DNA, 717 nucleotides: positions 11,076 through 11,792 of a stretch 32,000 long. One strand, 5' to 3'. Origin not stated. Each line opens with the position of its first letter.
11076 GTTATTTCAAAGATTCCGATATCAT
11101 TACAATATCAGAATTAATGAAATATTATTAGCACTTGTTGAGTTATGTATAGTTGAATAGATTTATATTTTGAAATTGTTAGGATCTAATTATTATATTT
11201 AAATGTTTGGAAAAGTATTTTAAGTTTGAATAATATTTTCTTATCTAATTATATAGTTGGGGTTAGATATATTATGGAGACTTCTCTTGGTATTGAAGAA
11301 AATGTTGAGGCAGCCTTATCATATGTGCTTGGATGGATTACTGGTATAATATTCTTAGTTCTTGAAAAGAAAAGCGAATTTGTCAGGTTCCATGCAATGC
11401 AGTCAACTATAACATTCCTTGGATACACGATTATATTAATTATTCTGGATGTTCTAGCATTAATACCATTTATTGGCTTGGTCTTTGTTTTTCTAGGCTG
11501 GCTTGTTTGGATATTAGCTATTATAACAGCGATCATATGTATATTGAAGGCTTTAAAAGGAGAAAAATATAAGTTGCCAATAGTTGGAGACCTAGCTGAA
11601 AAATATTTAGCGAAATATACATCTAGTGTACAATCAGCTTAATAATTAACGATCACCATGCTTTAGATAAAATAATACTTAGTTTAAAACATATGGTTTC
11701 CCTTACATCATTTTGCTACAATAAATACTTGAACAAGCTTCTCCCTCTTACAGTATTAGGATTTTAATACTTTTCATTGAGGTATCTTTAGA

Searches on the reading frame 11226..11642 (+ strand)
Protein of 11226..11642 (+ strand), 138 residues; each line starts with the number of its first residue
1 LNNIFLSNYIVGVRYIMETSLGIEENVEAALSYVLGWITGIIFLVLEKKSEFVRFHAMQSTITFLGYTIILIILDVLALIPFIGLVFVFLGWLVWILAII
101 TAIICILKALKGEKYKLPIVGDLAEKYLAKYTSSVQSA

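Call 46: search_protein_families(library=pfam, proteins=[window:11226-11642:+], max_evalue=0.001)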
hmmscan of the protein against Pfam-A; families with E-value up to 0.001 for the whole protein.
window:11226-11642:+ (138 aa): 2 families
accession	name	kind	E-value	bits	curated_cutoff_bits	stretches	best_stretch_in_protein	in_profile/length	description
PF09685.15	DUF4870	-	4.5e-11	43.1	25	1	33-120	19-103/107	Domain of unknown function (DUF4870)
PF16166.10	TIC20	-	9.4e-06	26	28.6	1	34-124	90-181/181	Chloroplast import apparatus Tic20-like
